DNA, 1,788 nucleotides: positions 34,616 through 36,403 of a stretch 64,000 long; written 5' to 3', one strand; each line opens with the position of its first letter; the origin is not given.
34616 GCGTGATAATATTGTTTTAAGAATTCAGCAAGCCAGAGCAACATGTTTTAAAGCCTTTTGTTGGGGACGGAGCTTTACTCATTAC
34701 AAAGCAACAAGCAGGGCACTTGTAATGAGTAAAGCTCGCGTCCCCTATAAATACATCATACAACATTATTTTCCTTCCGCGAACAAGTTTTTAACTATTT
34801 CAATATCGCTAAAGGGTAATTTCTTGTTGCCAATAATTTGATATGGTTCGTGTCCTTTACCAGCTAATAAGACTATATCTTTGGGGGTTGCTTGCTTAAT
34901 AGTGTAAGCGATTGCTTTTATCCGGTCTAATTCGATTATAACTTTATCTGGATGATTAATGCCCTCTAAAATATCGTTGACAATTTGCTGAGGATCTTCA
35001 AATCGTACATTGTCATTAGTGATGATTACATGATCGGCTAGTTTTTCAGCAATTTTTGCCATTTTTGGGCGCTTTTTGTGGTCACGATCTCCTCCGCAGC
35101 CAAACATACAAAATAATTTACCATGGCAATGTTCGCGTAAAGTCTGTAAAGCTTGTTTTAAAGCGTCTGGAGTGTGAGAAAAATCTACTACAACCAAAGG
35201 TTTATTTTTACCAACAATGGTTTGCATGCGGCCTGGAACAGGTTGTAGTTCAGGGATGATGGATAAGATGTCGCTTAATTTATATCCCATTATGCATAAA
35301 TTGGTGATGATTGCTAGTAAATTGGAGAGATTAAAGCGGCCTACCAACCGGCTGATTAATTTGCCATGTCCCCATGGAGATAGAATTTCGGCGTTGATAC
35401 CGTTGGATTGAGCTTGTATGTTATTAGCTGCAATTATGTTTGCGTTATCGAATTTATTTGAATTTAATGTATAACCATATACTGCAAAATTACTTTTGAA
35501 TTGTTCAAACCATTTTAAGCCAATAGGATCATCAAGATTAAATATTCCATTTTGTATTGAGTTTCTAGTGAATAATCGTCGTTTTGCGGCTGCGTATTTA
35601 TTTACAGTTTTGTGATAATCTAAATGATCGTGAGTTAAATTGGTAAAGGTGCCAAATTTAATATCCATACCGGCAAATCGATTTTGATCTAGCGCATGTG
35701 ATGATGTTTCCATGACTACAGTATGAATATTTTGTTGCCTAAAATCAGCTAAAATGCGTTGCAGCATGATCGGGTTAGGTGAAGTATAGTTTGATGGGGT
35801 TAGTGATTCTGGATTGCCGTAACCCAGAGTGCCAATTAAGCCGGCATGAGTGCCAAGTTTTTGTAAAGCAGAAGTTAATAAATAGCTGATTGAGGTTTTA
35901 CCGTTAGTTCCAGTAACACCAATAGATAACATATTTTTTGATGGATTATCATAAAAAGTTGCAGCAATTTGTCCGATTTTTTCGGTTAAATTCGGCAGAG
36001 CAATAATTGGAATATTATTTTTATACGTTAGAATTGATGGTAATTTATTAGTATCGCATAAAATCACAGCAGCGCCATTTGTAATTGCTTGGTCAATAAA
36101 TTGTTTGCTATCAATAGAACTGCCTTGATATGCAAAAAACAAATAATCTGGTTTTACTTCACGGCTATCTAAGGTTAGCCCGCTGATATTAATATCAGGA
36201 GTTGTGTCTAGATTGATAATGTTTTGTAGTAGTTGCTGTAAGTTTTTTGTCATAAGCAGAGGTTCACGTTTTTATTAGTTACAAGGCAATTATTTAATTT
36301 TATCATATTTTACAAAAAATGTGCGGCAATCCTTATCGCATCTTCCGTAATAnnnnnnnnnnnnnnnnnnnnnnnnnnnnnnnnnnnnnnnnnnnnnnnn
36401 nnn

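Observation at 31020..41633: dcw cell-division cluster interrupted by a hipA-HTH toxin module between ftsI and murE, with murF and murG absent from their canonical slots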

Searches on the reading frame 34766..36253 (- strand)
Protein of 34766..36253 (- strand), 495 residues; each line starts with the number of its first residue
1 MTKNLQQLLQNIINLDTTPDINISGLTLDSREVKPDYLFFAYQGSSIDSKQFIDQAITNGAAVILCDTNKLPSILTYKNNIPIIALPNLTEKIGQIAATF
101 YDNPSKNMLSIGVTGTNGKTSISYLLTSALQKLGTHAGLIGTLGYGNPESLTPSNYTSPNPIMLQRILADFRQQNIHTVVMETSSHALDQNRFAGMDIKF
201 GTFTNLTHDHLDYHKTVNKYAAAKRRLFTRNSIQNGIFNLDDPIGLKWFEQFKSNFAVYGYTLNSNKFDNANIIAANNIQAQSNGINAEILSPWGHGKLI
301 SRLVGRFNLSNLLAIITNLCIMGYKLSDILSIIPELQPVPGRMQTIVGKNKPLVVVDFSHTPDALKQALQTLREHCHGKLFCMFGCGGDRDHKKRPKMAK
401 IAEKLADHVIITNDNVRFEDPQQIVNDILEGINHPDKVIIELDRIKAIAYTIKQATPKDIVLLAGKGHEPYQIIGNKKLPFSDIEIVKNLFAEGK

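Call 3: search_protein_families(library=pfam, proteins=[window:34766-36253:-])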
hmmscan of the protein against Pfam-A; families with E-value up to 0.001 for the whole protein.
window:34766-36253:- (495 aa): 3 families
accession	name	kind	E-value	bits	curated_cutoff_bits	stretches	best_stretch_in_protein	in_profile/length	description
PF08245.18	Mur_ligase_M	-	3.7e-47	161.3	24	1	113-316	1-197/200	Mur ligase middle domain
PF02875.26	Mur_ligase_C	-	8.9e-33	114.3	28.4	1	341-467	1-127/127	Mur ligase, glutamate ligase domain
PF01225.30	Mur_ligase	-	3.4e-07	31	21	1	23-101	2-95/95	Mur ligase family, catalytic domain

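Call 4: search_protein_families(library=ncbifam, proteins=[window:34766-36253:-])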
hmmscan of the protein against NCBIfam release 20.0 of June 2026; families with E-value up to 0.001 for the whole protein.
window:34766-36253:- (495 aa): 27 families (the best 25 are shown)
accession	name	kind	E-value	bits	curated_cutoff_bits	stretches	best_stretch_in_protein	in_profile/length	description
NF001123.0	PRK00139.1-1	equivalog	1.8e-167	557.9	586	1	3-492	2-490/493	UDP-N-acetylmuramoyl-L-alanyl-D-glutamate--2,6-diaminopimelate ligase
TIGR01085.1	murE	subfamily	1e-159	532.4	257.3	1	20-490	1-470/472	UDP-N-acetylmuramyl-tripeptide synthetase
NF008896.0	PRK11929.1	equivalog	2.8e-156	521.9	1023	1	6-489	13-496/965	bifunctional UDP-N-acetylmuramoyl-L-alanyl-D-glutamate--2,6-diaminopimelate ligase MurE/UDP-N-acetylmuramoyl-tripeptide--D-alanyl-D-alanine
NF001126.0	PRK00139.1-4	equivalog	2e-153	511.5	373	1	4-493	2-484/486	UDP-N-acetylmuramoyl-L-alanyl-D-glutamate--2,6-diaminopimelate ligase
NF001124.0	PRK00139.1-2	equivalog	4.1e-144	481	476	1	4-492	5-493/500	UDP-N-acetylmuramoyl-L-alanyl-D-glutamate--2,6-diaminopimelate ligase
NF010628.0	PRK14022.1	equivalog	4e-89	299.5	536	1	5-484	17-473/483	UDP-N-acetylmuramoyl-L-alanyl-D-glutamate--L-lysine ligase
NF001130.0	PRK00139.2-4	equivalog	1.5e-63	215.3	715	1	8-491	17-511/516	UDP-N-acetylmuramoyl-L-alanyl-D-glutamate--2,6-diaminopimelate ligase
NF001127.0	PRK00139.2-1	equivalog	2.9e-46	158.2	997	1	21-492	29-512/520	UDP-N-acetylmuramoyl-L-alanyl-D-glutamate--2,6-diaminopimelate ligase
NF001131.0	PRK00139.2-5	equivalog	1.6e-39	136.1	1000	1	20-481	33-472/483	UDP-N-acetylmuramoyl-L-alanyl-D-glutamate--2,6-diaminopimelate ligase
NF001129.0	PRK00139.2-3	equivalog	1.2e-35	123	762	1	19-492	37-516/517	UDP-N-acetylmuramoyl-L-alanyl-D-glutamate--2,6-diaminopimelate ligase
TIGR01143.1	murF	subfamily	2.2e-30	105.9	288.6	2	28-134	1-100/418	UDP-N-acetylmuramoyl-tripeptide--D-alanyl-D-alanine ligase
TIGR02068.2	cya_phycin_syn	equivalog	8.9e-28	96.8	850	1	100-465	470-848/862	cyanophycin synthetase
TIGR01087.1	murD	equivalog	3.4e-27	95.6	211.95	2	169-464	145-416/441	UDP-N-acetylmuramoyl-L-alanine--D-glutamate ligase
NF010623.0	PRK14016.1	subfamily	3.6e-23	81.7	877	1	106-464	478-849/871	cyanophycin synthetase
NF008041.0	PRK10773.1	equivalog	1.6e-21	76.6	551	1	5-357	6-332/453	UDP-N-acetylmuramoyl-tripeptide--D-alanyl-D-alanine ligase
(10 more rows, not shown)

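Call 10: find_encoding_contigs(protein=window:34766-36253:-, flank=10000, max_places=6)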
Protein window:34766-36253:- (495 aa): no gene with exactly this product is on record in the collection.

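Call 11: find_homologous_proteins(query=window:34766-36253:-, max_evalue=1e-50)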
Query window:34766-36253:- (495 aa): 7992 proteins with E <= 1e-50 among 8000 candidates; the best 120 are listed.
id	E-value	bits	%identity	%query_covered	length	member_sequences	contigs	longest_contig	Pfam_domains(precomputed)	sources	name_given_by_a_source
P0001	0.0e+0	1120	100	100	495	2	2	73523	PF02875.27,PF08245.19,PF01225.31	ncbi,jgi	ncbi:MAG: UDP-N-acetylmuramoyl-L-alanyl-D-glutamate--2,6-diaminopimelate ligase [Gammaproteobacteria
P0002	2.3e-291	985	87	100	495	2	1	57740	PF02875.27,PF08245.19,PF01225.31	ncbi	ncbi:MAG: UDP-N-acetylmuramoyl-L-alanyl-D-glutamate--2,6-diaminopimelate ligase [Gammaproteobacteria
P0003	2.6e-279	945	84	99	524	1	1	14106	PF02875.27,PF08245.19,PF01225.31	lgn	-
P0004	9.4e-278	940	84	99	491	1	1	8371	PF02875.27,PF08245.19,PF01225.31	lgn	-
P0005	1.0e-235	801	73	99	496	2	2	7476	PF02875.27,PF08245.19,PF01225.31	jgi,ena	-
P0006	8.7e-230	782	70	99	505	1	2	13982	PF02875.27,PF08245.19,PF01225.31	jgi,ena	-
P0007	1.9e-229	781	66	99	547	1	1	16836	PF02875.27,PF08245.19,PF01225.31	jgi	jgi:UDP-N-acetylmuramoyl-L-alanyl-D-glutamate--2,6-diaminopimelate ligase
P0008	2.8e-227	773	69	99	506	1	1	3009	PF02875.27,PF08245.19,PF01225.31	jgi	jgi:UDP-N-acetylmuramoyl-L-alanyl-D-glutamate--2,6-diaminopimelate ligase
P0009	3.2e-203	694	63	99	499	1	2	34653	PF02875.27,PF08245.19,PF01225.31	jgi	jgi:UDP-N-acetylmuramoyl-L-alanyl-D-glutamate--2,6-diaminopimelate ligase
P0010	8.8e-180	617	58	99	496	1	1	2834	PF02875.27,PF08245.19,PF01225.31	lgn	-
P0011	7.7e-158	544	51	100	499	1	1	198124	PF02875.27,PF08245.19,PF01225.31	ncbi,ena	-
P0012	9.1e-154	531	52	99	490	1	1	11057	PF02875.27,PF08245.19,PF01225.31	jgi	-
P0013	1.2e-153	531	49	98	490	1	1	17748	PF02875.27,PF08245.19,PF01225.31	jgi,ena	-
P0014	1.8e-152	527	50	98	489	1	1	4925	PF02875.27,PF08245.19,PF01225.31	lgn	-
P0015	1.5e-151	524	50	98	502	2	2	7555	PF02875.27,PF08245.19,PF01225.31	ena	-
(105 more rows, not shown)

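Call 12: find_encoding_contigs(protein=P0002, flank=10000, max_places=3)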
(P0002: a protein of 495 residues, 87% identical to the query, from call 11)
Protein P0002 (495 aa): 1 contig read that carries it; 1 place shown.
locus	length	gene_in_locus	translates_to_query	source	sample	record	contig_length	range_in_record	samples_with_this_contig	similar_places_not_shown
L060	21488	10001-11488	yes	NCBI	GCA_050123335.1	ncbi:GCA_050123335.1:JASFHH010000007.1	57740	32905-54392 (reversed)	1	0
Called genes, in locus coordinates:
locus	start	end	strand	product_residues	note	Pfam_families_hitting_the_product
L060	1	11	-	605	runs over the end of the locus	-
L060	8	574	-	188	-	-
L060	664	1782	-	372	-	PF02684:LpxB, PF02350:Epimerase_2 (faint)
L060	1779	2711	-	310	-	PF01408:GFO_IDH_MocA, PF22725:GFO_IDH_MocA_C3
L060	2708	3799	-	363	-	PF01041:DegT_DnrJ_EryC1, PF01212:Beta_elim_lyase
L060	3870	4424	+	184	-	PF01351:RNase_HII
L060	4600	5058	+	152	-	PF02381:MraZ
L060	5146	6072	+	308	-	PF01795:Methyltransf_5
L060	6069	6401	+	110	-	PF04999:FtsL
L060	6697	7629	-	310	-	PF00291:PALP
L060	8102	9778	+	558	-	PF03717:PBP_dimer, PF21922:PBP_dimer_2 (faint), PF00905:Transpeptidase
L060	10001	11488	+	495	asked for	PF01225:Mur_ligase, PF08245:Mur_ligase_M, PF02875:Mur_ligase_C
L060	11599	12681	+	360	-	PF00953:Glycos_transf_4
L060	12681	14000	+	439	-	PF21799:MurD-like_N, PF08245:Mur_ligase_M, PF02875:Mur_ligase_C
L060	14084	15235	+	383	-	PF01098:FTSW_RODA_SPOVE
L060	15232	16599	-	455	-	PF01554:MatE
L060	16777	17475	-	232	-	PF01177:Asp_Glu_race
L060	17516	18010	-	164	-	-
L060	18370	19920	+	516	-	PF01676:Metalloenzyme, PF06415:iPGM_N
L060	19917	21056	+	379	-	PF01551:Peptidase_M23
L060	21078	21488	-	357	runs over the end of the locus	PF13310:Virulence_RhuM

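Call 13: find_encoding_contigs(protein=P0003, flank=10000, max_places=3)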
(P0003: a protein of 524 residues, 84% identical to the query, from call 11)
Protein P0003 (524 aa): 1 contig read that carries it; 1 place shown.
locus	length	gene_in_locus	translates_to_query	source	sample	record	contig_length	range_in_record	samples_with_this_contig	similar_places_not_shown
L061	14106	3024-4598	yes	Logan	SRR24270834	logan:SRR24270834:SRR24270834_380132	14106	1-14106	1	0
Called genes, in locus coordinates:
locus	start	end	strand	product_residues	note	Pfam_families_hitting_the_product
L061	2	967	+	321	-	?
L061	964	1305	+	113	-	PF04999:FtsL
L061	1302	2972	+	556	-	PF03717:PBP_dimer, PF21922:PBP_dimer_2 (faint), PF00905:Transpeptidase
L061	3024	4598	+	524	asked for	PF01225:Mur_ligase, PF08245:Mur_ligase_M, PF02875:Mur_ligase_C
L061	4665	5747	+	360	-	PF00953:Glycos_transf_4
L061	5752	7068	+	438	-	PF21799:MurD-like_N, PF08245:Mur_ligase_M, PF02875:Mur_ligase_C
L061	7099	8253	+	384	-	PF01098:FTSW_RODA_SPOVE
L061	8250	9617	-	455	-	PF01554:MatE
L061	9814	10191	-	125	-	-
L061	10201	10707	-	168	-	PF06114:Peptidase_M78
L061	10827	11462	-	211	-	PF03167:UDG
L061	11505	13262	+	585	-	PF03485:Arg_tRNA_synt_N, PF00750:tRNA-synt_1d, PF05746:DALR_1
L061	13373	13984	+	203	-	PF05036:SPOR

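Call 31: find_encoding_contigs(protein=P0001, flank=10000, max_places=4)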
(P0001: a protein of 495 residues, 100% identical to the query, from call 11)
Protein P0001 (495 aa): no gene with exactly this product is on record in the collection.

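Call 33: find_encoding_contigs(protein=P0009, flank=10000, max_places=2)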
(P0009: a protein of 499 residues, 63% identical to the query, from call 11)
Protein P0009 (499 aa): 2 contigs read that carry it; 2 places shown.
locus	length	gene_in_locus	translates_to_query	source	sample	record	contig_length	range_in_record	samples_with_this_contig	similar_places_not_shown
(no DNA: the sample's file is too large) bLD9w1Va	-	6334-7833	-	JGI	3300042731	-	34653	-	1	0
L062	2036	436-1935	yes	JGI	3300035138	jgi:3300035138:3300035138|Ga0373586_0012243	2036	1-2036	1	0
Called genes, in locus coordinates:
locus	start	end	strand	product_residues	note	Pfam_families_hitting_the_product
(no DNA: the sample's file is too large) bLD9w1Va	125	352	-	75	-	PF05015:HigB-like_toxin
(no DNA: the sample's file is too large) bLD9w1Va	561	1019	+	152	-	PF02381:MraZ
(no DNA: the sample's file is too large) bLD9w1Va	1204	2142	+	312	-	PF01795:Methyltransf_5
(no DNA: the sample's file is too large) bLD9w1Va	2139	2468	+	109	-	PF04999:FtsL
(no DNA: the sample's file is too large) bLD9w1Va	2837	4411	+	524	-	PF03717:PBP_dimer, PF21922:PBP_dimer_2 (weak), PF00905:Transpeptidase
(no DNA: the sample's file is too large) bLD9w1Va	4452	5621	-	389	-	PF13173:AAA_14, PF13635:DUF4143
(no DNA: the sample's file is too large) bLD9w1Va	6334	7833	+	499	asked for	PF01225:Mur_ligase (weak), PF08245:Mur_ligase_M, PF02875:Mur_ligase_C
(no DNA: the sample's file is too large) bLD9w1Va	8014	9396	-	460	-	PF07690:MFS_1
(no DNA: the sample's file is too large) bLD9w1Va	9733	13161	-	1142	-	-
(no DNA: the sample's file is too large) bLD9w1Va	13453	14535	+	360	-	PF00953:Glycos_transf_4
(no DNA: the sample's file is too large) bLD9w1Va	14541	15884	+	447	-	PF21799:MurD-like_N, PF08245:Mur_ligase_M, PF02875:Mur_ligase_C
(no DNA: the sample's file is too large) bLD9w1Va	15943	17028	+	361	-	PF01098:FTSW_RODA_SPOVE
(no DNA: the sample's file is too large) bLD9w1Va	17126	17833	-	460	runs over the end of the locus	PF01554:MatE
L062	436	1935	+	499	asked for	PF01225:Mur_ligase (weak), PF08245:Mur_ligase_M, PF02875:Mur_ligase_C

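Call 34: find_encoding_contigs(protein=P0011, flank=10000, max_places=2)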
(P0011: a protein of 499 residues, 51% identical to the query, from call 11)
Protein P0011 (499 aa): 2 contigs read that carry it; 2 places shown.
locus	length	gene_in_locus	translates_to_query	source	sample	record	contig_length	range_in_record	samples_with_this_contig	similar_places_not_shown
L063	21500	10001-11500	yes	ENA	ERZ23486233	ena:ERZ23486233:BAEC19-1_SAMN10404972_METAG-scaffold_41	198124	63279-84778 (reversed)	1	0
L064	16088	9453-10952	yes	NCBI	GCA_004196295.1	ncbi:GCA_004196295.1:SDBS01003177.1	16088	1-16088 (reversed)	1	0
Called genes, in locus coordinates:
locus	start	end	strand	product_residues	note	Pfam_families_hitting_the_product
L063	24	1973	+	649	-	-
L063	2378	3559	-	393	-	PF13173:AAA_14, PF13635:DUF4143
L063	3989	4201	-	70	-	-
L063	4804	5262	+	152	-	PF02381:MraZ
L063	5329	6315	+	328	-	PF01795:Methyltransf_5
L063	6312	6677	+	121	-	PF04999:FtsL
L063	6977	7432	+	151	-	-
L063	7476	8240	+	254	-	-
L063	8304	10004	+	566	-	PF03717:PBP_dimer, PF21922:PBP_dimer_2 (faint), PF00905:Transpeptidase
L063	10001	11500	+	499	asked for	PF01225:Mur_ligase, PF08245:Mur_ligase_M, PF02875:Mur_ligase_C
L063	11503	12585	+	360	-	PF00953:Glycos_transf_4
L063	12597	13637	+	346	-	PF00483:NTP_transferase, PF22640:ManC_GMP_beta-helix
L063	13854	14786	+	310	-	PF01797:Y1_Tnp, PF08299:Bac_DnaA_C (faint)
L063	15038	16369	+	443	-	PF21799:MurD-like_N, PF08245:Mur_ligase_M, PF02875:Mur_ligase_C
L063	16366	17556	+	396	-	PF01098:FTSW_RODA_SPOVE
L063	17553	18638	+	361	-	PF03033:Glyco_transf_28, PF04101:Glyco_tran_28_C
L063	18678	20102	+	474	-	PF01225:Mur_ligase, PF08245:Mur_ligase_M, PF02875:Mur_ligase_C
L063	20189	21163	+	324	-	PF01565:FAD_binding_4, PF02873:MurB_C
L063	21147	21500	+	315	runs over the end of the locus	PF01820:Dala_Dala_lig_N, PF02786:CPSase_L_D2 (weak), PF02222:ATP-grasp, PF07478:Dala_Dala_lig_C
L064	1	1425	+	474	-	?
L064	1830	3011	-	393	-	PF13173:AAA_14, PF13635:DUF4143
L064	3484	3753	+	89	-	-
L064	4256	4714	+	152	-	PF02381:MraZ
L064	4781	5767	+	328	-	PF01795:Methyltransf_5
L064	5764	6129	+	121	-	PF04999:FtsL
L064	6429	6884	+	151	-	-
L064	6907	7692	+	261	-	-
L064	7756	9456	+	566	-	PF03717:PBP_dimer, PF21922:PBP_dimer_2 (faint), PF00905:Transpeptidase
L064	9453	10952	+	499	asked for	PF01225:Mur_ligase, PF08245:Mur_ligase_M, PF02875:Mur_ligase_C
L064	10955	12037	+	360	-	PF00953:Glycos_transf_4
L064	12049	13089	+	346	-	PF00483:NTP_transferase, PF22640:ManC_GMP_beta-helix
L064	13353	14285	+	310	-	PF01797:Y1_Tnp, PF08299:Bac_DnaA_C (faint)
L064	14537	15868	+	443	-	PF21799:MurD-like_N, PF08245:Mur_ligase_M, PF02875:Mur_ligase_C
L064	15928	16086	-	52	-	?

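Call 61: find_encoding_contigs(protein=P0004, flank=10000, max_places=2)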
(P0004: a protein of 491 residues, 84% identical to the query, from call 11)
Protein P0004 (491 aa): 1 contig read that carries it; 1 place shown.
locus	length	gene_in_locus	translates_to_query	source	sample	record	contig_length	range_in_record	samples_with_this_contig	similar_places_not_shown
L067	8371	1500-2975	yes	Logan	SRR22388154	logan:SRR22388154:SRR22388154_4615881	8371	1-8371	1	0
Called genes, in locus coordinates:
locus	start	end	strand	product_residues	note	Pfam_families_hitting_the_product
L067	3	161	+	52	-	?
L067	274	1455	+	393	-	PF13173:AAA_14, PF13635:DUF4143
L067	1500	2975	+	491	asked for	PF01225:Mur_ligase, PF08245:Mur_ligase_M, PF02875:Mur_ligase_C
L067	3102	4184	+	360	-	PF00953:Glycos_transf_4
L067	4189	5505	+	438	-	PF21799:MurD-like_N, PF08245:Mur_ligase_M, PF02875:Mur_ligase_C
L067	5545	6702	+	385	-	PF01098:FTSW_RODA_SPOVE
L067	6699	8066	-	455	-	PF01554:MatE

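Call 62: find_encoding_contigs(protein=P0007, flank=10000, max_places=2)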
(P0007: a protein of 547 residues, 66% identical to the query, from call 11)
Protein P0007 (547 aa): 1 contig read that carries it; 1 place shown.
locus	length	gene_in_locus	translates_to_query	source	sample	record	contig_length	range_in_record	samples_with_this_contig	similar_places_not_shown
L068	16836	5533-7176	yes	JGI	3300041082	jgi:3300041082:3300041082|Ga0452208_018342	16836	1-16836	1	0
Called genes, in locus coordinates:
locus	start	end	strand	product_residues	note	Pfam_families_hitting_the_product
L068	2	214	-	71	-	?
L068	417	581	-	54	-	-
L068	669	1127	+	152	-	PF02381:MraZ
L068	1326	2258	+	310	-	PF01795:Methyltransf_5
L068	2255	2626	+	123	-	PF04999:FtsL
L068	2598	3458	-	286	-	PF00226:DnaJ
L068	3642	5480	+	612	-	PF03717:PBP_dimer, PF21922:PBP_dimer_2 (faint), PF00905:Transpeptidase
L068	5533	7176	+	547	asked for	PF01225:Mur_ligase, PF08245:Mur_ligase_M, PF02875:Mur_ligase_C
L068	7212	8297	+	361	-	PF00953:Glycos_transf_4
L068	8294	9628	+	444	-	PF21799:MurD-like_N, PF08245:Mur_ligase_M, PF02875:Mur_ligase_C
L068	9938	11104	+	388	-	PF01098:FTSW_RODA_SPOVE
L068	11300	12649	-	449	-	PF13505:OMP_b-brl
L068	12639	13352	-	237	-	PF13505:OMP_b-brl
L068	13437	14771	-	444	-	PF22694:CtpB_N-like, PF00595:PDZ (weak), PF13180:PDZ_2, PF17820:PDZ_6, PF03572:Peptidase_S41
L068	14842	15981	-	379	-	PF01551:Peptidase_M23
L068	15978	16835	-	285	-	?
